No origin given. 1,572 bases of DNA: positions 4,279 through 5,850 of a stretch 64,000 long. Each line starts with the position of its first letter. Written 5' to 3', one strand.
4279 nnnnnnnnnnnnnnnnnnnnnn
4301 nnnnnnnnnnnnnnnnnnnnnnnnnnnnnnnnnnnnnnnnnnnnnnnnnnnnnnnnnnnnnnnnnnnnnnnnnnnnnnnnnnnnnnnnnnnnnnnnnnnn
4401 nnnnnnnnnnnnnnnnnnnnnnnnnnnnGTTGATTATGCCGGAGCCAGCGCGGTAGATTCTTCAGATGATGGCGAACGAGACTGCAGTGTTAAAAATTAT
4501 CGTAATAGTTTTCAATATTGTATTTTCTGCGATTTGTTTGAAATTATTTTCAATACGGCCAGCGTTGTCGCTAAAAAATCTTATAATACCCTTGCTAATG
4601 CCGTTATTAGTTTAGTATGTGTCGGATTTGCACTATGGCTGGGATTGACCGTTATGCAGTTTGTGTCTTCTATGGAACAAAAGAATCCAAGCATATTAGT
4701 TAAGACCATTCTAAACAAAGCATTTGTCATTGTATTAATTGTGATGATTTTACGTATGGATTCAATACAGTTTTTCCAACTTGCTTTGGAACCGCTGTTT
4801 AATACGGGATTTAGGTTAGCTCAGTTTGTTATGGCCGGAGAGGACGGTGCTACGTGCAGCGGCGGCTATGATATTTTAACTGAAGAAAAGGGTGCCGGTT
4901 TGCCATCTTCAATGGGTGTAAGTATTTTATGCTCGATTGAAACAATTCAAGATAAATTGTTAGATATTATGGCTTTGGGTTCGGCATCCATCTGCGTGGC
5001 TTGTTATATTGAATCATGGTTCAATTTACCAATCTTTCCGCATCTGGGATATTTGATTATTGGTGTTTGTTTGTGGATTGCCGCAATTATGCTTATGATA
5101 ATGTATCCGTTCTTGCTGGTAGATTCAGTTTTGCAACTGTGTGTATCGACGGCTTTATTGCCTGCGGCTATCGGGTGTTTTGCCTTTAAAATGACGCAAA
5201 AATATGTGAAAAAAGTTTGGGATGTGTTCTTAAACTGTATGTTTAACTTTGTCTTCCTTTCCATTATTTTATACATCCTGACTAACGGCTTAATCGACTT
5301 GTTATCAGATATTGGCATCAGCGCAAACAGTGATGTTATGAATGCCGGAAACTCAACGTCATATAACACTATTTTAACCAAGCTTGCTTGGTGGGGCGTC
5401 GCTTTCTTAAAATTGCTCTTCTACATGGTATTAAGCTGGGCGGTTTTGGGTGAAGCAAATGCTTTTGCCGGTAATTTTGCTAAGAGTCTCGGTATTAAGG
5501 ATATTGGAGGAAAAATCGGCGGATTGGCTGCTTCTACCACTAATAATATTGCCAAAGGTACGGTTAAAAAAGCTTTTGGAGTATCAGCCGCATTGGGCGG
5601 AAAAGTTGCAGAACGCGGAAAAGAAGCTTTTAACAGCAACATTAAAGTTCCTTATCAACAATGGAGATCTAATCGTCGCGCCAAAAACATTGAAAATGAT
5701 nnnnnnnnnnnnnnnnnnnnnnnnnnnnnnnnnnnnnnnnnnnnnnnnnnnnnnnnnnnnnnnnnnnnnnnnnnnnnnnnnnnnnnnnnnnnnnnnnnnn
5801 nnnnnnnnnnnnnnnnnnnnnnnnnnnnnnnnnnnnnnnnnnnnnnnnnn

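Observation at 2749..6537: Peptidoglycan hydrolase modules (M23 plus a putative lysozyme-like domain) fused to a VirB6-like membrane protein, with no VirB1 present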

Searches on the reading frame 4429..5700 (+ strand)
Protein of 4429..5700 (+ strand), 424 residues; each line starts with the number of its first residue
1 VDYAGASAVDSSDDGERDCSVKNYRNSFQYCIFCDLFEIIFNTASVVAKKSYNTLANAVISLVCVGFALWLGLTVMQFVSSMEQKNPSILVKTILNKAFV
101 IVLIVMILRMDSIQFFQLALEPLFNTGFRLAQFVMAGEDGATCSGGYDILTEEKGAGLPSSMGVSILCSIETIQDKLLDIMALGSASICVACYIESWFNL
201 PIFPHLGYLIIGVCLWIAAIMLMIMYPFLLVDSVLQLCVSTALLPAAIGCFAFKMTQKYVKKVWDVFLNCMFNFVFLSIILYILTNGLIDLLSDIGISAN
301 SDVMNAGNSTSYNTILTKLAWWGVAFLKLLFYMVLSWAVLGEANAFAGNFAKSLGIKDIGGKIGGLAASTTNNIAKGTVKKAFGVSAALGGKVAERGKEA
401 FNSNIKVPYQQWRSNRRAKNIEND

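Call 21: search_solved_structures(query=window:4429-5700:+, max_evalue=10, show_alignments=2)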
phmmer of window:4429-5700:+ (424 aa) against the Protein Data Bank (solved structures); distinct sequences matched with E-value up to 10: 6.
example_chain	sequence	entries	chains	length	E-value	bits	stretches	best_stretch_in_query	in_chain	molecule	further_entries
1hav_A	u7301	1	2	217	0.056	15.8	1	131-194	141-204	HEPATITIS A VIRUS 3C PROTEINASE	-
2a4o_A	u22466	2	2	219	0.057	15.8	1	131-194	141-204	Probable protein P3C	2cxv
2h6m_A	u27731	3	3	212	0.059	15.8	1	131-194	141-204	Picornain 3C | Hepatitis A virus protease 3C | Hepatitis A Protease 3C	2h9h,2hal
1qa7_A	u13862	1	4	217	0.061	15.7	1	131-194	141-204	HAV 3C PROTEINASE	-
6m6z_A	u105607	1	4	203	0.44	12.9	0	248-324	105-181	TMH4C4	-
2d9g_A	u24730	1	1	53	0.64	12.3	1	8-36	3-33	YY1-associated factor 2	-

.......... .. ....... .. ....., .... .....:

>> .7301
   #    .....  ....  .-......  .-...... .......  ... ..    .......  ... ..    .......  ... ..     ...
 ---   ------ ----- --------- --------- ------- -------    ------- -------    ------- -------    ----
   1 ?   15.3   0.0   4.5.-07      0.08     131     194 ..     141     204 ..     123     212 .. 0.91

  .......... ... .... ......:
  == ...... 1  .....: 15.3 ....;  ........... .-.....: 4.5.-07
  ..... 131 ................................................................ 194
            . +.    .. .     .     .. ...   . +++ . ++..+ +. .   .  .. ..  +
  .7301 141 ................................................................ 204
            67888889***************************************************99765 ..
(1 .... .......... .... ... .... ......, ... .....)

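Call 64: search_protein_representatives(alignment_id=A4)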
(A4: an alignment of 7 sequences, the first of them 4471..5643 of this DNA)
Query: 7 sequences, 390 profile positions. Proteins with E-value up to 0.001 (for the whole library): 1557; up to 1e-10: 1246; up to 1e-30: 593. The best 150 are listed.
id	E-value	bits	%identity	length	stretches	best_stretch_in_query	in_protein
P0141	2.2e-163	560.2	-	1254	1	1-389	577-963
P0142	6.9e-150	515.8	-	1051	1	2-389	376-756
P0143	4.5e-145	500.0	-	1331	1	2-389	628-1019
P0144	1.5e-141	488.4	-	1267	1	1-389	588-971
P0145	7.1e-130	449.9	-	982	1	3-387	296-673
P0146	6.7e-128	443.4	-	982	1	3-381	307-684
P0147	3.4e-125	434.5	-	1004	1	2-385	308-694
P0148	3.6e-122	424.6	-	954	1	2-370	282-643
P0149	6.3e-122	423.8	-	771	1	2-376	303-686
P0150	2.0e-120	418.8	-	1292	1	2-385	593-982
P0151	1.6e-113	396.1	-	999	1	2-377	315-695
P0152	2.1e-111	389.1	-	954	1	2-385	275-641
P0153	7.3e-110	384.0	-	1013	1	4-381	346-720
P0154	3.9e-109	381.6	-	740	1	4-387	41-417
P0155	7.8e-109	380.6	-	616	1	2-387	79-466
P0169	7.0e-98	344.6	-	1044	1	4-375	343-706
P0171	3.5e-96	339.0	-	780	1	2-386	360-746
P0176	2.2e-94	333.0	-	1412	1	2-376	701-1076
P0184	6.8e-92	324.9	-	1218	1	2-374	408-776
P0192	1.3e-90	320.6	-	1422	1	2-361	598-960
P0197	2.0e-89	316.8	-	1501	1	2-378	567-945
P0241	4.0e-77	276.3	-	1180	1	15-366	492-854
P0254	3.3e-75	269.9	-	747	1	2-347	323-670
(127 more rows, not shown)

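Call 68: search_protein_families(library=pfam, alignment_id=A5, max_evalue=0.001)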
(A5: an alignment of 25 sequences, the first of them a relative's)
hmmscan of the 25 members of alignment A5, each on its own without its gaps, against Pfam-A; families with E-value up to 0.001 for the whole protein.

A. member 1, P0149 (771 aa): 0 families

B. families by the number of members that match (of 25 scanned): 8 families
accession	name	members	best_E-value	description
PF04610.19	TrbL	9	1.1e-10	TrbL/VirB6 plasmid conjugal transfer protein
PF01551.29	Peptidase_M23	6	8.3e-11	Peptidase family M23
PF21785.3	Bflower_2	4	5.2e-12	5-fold beta-flower protein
PF01464.25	SLT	2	1.5e-12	Transglycosylase SLT domain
PF12396.14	DUF3659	2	9.3e-08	Protein of unknown function (DUF3659)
PF04519.19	Bactofilin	2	0.00054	Polymer-forming cytoskeletal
PF21784.3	Bflower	1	9.8e-05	4-fold beta flower protein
PF19489.4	SLT_4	1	0.00083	Transglycosylase SLT domain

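Call 69: search_protein_families(library=pfam, proteins=[P0184, P0192, P0197, P0241, P0169, P0171, P0254, P0176], max_evalue=0.001)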
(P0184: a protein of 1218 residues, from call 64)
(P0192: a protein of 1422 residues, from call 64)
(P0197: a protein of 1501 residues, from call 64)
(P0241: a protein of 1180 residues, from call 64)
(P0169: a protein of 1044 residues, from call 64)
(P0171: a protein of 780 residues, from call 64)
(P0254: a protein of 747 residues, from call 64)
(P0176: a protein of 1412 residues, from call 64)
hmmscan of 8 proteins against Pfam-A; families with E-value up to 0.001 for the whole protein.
P0184 (1218 aa): 4 families
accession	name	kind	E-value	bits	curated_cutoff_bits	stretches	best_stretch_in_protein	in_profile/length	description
PF01551.29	Peptidase_M23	-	3.6e-09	37.1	28.7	1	117-235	2-89/96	Peptidase family M23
PF21785.3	Bflower_2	-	6.9e-07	29.6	38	1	1053-1144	13-100/112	5-fold beta-flower protein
PF12396.14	DUF3659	-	1.7e-06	28.2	24.8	0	1125-1141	40-56/61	Protein of unknown function (DUF3659)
PF04519.19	Bactofilin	-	0.00091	19.9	27.9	0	1032-1121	10-95/98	Polymer-forming cytoskeletal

P0192 (1422 aa): 5 families
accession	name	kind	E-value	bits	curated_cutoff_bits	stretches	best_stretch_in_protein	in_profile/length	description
PF01464.25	SLT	-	1.5e-12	47.6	21.3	1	356-407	2-53/117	Transglycosylase SLT domain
PF21785.3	Bflower_2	-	5.2e-12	46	38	1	1258-1344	14-96/112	5-fold beta-flower protein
PF01551.29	Peptidase_M23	-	3.9e-05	24.2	28.7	1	127-237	2-94/96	Peptidase family M23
PF04519.19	Bactofilin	-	0.00054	20.6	27.9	0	1230-1310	18-97/98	Polymer-forming cytoskeletal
PF19489.4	SLT_4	-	0.00083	19.5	27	0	332-389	19-70/184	Transglycosylase SLT domain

P0197 (1501 aa): 4 families
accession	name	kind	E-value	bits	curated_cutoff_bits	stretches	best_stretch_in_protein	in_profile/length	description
PF21785.3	Bflower_2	-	9e-10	38.8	38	1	1372-1430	27-83/112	5-fold beta-flower protein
PF12396.14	DUF3659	-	9.3e-08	32.3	24.8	0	1347-1392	9-54/61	Protein of unknown function (DUF3659)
PF01464.25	SLT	-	2e-06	27.8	21.3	1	367-419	5-57/117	Transglycosylase SLT domain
PF21784.3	Bflower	-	9.8e-05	23.1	25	0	1352-1412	3-65/116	4-fold beta flower protein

P0241 (1180 aa): 1 family
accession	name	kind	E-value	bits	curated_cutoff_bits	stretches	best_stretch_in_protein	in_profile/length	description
PF04610.19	TrbL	-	7.3e-08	32.9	25.9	1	639-777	55-191/215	TrbL/VirB6 plasmid conjugal transfer protein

P0169 (1044 aa): 1 family
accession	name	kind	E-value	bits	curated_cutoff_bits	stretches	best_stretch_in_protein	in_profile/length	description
PF01551.29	Peptidase_M23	-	2.3e-08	34.6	28.7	1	141-256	2-95/96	Peptidase family M23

P0171 (780 aa): 0 families

P0254 (747 aa): 0 families

P0176 (1412 aa): 2 families
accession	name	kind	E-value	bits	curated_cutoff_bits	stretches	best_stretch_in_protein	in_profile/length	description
PF01464.25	SLT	-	5.1e-11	42.6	21.3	2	578-641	51-113/117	Transglycosylase SLT domain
PF01551.29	Peptidase_M23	-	4.2e-08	33.7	28.7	1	147-274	2-95/96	Peptidase family M23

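Call 71: find_homologous_proteins(query=A4, max_evalue=0.00001)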
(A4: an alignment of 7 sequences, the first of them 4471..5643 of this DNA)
Query A4 (7 sequences) (391 aa, profile of the alignment): 45 proteins with E <= 0.00001 among 8000 candidates.
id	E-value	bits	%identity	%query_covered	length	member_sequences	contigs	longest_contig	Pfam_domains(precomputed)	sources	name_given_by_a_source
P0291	2.5e-109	384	19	98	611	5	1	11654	-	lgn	-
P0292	1.1e-108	382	19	86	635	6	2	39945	-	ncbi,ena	-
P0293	2.1e-108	381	18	98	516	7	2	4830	-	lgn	-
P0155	2.5e-108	381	19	85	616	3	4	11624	-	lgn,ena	-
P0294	7.0e-106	373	20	61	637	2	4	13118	-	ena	-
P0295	6.2e-105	369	19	67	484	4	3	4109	PF19590.5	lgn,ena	-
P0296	1.7e-104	368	19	68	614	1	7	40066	-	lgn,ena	-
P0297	2.5e-104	367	19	67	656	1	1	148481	PF19590.5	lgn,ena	-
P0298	3.4e-104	367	20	68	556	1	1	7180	-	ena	-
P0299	3.4e-104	367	20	68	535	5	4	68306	-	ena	-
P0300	4.3e-104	367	20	68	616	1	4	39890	-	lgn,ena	-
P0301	4.3e-104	367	20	68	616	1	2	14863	-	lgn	-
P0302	4.4e-104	367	20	68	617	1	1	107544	-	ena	-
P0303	5.3e-104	366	20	68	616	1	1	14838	-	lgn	-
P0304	1.2e-103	365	20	68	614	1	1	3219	-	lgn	-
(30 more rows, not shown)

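Call 72: search_dna_similar(query=window:4471-5643:+, collection=plasmids, mode=protein, max_rows=20, max_evalue=0.1)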
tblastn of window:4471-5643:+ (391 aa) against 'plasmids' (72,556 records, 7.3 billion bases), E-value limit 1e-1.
Records with a match: 1; places in all: 1; records where one place covers at least 80% of the query: 0.
Best place of each record, by identity: <60% 1.
By first word of the organism name: Erythrobacter 1.
By predicted mobility (MOB-suite, as given by PLSDB): non-mobilizable 1.
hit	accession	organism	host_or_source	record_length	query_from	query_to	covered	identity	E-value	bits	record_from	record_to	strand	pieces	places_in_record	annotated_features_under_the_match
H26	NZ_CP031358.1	Erythrobacter aureus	marine sediment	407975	185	337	39%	28.1%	7e-4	50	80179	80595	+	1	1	type IV secretion system protein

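Call 73: get_annotated_region(hit=H26, flank=9000)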
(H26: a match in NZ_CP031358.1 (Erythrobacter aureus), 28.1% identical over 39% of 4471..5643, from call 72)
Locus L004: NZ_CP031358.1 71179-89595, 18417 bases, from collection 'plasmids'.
description: Erythrobacter aureus strain YH-07 plasmid unnamed, complete sequence
organism: Erythrobacter aureus (NCBI taxid 2182384)
taxonomy: Bacteria; Pseudomonadota; Alphaproteobacteria; Sphingomonadales; Erythrobacteraceae; Erythrobacter; Erythrobacter aureus
host: -; source: marine sediment; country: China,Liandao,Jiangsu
typing (MOB-suite, as given by PLSDB): non-mobilizable
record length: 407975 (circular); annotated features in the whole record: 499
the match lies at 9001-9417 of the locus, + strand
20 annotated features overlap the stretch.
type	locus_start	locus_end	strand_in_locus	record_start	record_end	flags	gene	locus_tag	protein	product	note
CDS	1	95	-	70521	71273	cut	-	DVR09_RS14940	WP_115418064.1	hypothetical protein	-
CDS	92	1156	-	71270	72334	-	-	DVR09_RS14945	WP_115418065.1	M50 family metallopeptidase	-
CDS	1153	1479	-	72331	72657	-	-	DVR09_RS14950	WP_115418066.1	hypothetical protein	-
CDS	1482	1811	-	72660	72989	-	-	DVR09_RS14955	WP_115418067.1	hypothetical protein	-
CDS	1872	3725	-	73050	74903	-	recJ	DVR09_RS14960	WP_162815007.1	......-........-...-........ exonuclease RecJ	GO:0006310 - DNA recombination [Evidence IEA]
CDS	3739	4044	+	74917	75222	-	-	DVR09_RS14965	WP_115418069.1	hypothetical protein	-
CDS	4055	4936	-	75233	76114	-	-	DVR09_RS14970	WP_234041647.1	hypothetical protein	-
CDS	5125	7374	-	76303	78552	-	-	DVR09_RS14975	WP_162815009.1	ATP-dependent RecD-like DNA helicase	-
CDS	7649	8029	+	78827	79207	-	-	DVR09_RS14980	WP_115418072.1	hypothetical protein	-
CDS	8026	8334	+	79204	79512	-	-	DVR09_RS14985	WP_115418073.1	hypothetical protein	-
CDS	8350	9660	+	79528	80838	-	-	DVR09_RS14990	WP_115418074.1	type IV secretion system protein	GO:0030255 - protein secretion by the type IV secretion system [Evidence IEA]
CDS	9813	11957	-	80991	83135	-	-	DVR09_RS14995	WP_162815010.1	UvrD-helicase domain-containing protein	-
CDS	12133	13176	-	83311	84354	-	-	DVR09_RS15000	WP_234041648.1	ribonucleotide-diphosphate reductase subunit beta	GO:0009263 - deoxyribonucleotide biosynthetic process [Evidence IEA]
CDS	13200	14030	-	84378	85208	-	-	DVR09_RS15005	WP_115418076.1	hypothetical protein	-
CDS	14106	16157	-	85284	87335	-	-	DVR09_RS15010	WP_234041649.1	ribonucleoside-diphosphate reductase subunit alpha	GO:0006260 - DNA replication [Evidence IEA]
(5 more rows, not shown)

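Call 75: search_protein_families(library=pfam, proteins=[L004:8350-9657:+], max_evalue=0.01)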
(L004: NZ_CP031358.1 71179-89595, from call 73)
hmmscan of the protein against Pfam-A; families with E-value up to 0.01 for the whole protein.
L004:8350-9657:+ (436 aa): 1 family
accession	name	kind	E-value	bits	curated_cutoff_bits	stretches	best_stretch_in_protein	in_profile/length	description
PF04610.19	TrbL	-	1.5e-06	28.6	25.9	1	100-341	3-210/215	TrbL/VirB6 plasmid conjugal transfer protein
